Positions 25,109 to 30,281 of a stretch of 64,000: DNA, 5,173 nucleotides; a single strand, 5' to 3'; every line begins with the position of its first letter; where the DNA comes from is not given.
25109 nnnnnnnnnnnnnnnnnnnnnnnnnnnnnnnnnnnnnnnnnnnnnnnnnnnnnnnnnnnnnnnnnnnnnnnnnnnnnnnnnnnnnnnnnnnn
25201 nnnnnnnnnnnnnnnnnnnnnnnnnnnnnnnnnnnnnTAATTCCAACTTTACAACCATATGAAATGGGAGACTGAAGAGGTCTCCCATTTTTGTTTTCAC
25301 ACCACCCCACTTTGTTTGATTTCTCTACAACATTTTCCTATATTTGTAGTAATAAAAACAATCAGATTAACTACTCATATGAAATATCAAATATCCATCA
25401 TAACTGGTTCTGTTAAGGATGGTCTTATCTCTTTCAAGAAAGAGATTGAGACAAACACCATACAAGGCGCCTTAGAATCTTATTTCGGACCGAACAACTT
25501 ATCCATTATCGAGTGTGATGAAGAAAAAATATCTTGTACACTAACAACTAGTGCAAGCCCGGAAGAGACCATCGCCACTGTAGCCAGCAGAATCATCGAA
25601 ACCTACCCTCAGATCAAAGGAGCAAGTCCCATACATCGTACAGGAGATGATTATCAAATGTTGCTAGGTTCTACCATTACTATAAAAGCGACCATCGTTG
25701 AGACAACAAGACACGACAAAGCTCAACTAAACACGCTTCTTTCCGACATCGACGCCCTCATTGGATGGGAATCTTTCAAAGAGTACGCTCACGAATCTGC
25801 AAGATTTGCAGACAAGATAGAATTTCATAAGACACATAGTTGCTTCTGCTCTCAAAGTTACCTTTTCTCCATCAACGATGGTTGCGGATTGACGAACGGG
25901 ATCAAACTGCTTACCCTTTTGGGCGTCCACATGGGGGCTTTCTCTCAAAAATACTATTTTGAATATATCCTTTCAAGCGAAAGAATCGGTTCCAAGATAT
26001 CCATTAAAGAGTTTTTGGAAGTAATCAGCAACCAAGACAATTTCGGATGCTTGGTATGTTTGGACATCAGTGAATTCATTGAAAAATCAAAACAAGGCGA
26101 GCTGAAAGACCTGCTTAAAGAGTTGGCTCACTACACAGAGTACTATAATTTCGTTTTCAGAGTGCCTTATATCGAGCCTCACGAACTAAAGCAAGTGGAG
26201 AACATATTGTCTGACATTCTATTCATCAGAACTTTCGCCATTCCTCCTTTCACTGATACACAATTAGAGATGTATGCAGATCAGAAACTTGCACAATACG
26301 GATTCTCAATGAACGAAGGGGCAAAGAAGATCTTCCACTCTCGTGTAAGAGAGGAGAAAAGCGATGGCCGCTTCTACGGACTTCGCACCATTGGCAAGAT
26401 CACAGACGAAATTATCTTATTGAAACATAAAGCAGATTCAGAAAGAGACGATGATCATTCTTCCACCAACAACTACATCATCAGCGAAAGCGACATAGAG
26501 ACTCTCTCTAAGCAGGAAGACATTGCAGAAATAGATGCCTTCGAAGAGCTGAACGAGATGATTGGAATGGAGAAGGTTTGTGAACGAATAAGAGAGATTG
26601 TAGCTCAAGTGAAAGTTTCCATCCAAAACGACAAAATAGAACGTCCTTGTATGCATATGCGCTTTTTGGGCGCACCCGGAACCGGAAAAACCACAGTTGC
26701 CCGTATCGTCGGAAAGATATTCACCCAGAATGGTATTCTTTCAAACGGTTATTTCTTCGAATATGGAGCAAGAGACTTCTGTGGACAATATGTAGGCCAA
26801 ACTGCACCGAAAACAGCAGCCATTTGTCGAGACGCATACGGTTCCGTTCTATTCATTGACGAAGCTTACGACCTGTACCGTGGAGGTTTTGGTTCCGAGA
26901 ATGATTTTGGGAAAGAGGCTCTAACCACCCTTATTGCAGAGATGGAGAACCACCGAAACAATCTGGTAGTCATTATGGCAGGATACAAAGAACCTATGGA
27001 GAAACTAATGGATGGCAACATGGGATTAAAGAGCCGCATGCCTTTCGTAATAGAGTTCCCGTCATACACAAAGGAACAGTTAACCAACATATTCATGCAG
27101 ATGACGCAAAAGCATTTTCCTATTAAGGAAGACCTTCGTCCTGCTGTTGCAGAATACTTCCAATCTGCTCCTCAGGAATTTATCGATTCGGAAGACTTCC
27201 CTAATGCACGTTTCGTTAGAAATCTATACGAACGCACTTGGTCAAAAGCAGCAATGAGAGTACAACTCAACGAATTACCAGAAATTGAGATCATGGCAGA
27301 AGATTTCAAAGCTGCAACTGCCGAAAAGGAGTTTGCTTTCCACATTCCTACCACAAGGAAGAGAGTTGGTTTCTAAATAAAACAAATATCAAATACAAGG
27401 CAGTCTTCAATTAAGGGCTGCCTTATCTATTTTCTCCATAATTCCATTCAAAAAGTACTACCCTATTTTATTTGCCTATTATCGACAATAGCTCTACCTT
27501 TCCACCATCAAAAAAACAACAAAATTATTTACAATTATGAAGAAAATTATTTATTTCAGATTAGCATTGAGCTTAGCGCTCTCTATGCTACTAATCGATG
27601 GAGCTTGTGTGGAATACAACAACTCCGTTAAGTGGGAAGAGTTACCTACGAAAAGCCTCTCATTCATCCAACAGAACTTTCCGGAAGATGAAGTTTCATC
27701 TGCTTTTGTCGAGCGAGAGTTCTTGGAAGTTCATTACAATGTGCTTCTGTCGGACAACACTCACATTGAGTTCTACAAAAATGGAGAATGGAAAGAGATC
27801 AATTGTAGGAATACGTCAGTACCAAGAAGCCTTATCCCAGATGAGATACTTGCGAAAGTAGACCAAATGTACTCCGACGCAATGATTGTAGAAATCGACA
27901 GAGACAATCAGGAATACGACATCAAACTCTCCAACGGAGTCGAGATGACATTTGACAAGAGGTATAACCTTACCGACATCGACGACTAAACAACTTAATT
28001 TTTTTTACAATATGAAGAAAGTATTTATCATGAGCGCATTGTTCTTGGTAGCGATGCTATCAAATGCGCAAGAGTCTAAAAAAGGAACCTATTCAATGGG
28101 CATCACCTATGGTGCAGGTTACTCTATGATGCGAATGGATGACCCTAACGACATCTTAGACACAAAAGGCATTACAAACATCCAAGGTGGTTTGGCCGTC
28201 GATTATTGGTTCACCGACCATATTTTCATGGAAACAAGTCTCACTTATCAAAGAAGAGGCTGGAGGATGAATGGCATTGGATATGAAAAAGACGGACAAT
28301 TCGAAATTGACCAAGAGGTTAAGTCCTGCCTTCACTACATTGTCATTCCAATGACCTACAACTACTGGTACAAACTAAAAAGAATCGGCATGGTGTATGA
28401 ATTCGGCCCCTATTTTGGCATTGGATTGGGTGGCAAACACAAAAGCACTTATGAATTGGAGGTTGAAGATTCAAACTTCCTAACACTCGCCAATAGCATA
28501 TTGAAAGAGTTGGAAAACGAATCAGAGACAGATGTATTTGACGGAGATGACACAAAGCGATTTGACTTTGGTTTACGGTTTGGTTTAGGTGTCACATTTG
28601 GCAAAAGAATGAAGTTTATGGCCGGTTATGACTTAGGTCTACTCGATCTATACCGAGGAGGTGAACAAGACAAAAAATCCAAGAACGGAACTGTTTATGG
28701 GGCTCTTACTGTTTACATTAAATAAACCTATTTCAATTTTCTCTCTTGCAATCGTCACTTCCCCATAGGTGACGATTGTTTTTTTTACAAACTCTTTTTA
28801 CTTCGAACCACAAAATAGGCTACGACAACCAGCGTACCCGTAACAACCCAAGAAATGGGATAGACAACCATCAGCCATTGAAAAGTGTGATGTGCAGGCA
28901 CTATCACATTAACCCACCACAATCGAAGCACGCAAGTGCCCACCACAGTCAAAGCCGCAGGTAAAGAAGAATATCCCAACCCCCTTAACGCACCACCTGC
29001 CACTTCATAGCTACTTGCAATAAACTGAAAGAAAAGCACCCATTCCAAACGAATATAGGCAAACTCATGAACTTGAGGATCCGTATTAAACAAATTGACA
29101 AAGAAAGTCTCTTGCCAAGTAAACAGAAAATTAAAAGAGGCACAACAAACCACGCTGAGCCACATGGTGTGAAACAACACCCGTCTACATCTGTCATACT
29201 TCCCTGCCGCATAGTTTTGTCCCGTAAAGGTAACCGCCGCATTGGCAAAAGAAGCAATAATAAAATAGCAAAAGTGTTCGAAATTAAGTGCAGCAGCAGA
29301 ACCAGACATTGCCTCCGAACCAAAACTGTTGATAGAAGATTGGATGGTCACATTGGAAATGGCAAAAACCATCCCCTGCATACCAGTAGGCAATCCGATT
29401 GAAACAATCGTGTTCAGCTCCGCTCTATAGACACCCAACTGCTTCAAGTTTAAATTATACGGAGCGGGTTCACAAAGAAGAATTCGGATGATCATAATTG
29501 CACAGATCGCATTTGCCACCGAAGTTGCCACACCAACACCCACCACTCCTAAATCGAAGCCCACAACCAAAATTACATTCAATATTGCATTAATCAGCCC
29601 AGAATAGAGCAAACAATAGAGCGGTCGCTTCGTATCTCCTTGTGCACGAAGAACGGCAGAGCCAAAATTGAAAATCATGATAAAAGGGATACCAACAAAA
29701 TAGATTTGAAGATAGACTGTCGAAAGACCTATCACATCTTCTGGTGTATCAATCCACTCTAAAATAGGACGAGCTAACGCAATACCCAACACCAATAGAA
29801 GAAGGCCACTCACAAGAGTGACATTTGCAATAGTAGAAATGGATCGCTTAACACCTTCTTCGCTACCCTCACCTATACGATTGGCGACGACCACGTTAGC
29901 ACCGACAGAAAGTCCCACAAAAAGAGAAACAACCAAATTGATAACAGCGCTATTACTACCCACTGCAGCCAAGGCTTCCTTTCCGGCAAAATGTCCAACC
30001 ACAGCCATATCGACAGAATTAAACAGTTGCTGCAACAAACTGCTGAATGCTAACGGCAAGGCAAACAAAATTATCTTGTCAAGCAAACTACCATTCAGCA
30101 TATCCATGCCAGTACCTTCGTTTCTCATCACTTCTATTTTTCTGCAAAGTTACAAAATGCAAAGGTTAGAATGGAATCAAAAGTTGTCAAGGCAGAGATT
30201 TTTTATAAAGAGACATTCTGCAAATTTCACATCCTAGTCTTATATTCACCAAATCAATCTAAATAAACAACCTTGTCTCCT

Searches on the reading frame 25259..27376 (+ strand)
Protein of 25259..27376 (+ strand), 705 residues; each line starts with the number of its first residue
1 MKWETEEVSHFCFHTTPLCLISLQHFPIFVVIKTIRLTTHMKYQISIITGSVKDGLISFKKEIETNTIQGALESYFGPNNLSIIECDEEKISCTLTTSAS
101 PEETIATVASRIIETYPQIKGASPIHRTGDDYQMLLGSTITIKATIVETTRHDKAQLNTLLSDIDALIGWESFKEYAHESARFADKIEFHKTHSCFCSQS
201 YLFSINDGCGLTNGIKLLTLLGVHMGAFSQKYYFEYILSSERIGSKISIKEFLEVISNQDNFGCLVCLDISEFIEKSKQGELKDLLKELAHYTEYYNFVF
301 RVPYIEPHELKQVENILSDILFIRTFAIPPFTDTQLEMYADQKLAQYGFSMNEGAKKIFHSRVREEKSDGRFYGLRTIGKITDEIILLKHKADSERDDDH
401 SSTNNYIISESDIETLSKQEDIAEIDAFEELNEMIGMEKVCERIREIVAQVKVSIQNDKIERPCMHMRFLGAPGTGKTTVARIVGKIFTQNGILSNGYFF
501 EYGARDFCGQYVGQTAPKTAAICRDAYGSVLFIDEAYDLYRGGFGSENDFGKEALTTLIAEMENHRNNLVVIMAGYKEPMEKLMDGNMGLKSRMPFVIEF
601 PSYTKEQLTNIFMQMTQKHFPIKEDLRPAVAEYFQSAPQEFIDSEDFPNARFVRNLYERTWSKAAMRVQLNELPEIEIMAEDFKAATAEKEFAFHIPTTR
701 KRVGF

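Call 34: search_protein_families(library=pfam, proteins=[window:25259-27376:+], max_evalue=0.1)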
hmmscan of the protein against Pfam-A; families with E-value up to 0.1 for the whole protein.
window:25259-27376:+ (705 aa): 6 families
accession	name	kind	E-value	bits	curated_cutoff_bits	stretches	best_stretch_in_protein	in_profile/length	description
PF00004.35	AAA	-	5.5e-17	62.9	21.2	1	469-601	3-130/131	ATPase family associated with various cellular activities (AAA)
PF17866.7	AAA_lid_6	-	1.3e-07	32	24.3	1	625-683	2-60/60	AAA lid domain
PF05496.18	RuvB_N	-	0.0011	19.2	27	1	431-490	6-59/159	Holliday junction DNA helicase RuvB P-loop domain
PF06309.17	Torsin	-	0.0037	17.8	27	1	445-496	35-85/127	Torsin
PF13401.12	AAA_22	-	0.014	16.2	27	0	470-575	11-122/130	AAA domain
PF13238.12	AAA_18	-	0.05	14.5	29.4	0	471-502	5-35/128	AAA domain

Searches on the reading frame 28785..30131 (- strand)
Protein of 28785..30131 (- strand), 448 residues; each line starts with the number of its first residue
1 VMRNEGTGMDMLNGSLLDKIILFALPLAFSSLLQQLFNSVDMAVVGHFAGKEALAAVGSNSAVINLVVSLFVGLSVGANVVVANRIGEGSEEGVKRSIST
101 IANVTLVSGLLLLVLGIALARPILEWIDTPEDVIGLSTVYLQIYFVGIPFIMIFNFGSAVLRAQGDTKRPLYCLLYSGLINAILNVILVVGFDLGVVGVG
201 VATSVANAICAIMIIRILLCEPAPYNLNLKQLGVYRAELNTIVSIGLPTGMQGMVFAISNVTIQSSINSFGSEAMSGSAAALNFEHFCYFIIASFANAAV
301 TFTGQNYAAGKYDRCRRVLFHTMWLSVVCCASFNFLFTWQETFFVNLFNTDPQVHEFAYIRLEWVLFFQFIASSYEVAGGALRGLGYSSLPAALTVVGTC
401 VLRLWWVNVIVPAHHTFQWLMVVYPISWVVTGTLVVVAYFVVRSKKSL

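Call 55: search_protein_families(library=ncbifam, proteins=[window:28785-30131:-], max_evalue=0.00001)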
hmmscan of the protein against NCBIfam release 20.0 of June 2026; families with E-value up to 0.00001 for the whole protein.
window:28785-30131:- (448 aa): 12 families
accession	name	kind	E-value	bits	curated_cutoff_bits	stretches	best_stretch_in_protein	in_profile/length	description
TIGR00797.1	matE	subfamily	3.2e-69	233.7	147.4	1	26-411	1-385/396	MATE family efflux transporter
NF052396.1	MATE_WgkD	equivalog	8.4e-24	84.3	510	1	22-435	7-419/428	tryglysin-associated MATE efflux transporter WgkD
NF007562.1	PRK10189.1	equivalog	3.4e-23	82.1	465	1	21-434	30-452/470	EmmdR/YeeO family multidrug/toxin efflux MATE transporter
NF041801.1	MATE_SolL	equivalog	2.7e-22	79.2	780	1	9-402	11-408/458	solanimycin export family MATE transporter SolL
NF007130.1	PRK09575.1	equivalog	9.7e-19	67.9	445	1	17-437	5-425/435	MATE family efflux transporter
NF000131.1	MATE_multi_MepA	equivalog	1.1e-18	67.8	850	1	18-363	16-360/451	multidrug efflux MATE transporter MepA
NF007690.0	PRK10367.1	equivalog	5e-16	58.6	409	1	22-371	13-363/441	MATE family efflux transporter DinF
NF001214.0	PRK00187.1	equivalog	1e-14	54.4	449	1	17-397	9-396/464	NorM family multidrug efflux MATE transporter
NF045578.1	export_MbnM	equivalog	1e-12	47.8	285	1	26-219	8-197/410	methanobactin export MATE transporter MbnM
NF000217.1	MATE_multi_FepA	equivalog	1.9e-11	43.7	900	1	9-317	5-311/443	multidrug efflux MATE transporter FepA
NF000263.1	MATE_multi_NorM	equivalog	1.9e-08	34.2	950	1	22-426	22-426/459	multidrug efflux MATE transporter NorM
NF041358.1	GntT_guanitoxin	equivalog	4.2e-06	26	525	1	15-374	10-370/438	guanitoxin biosynthesis MATE family efflux transporter GntT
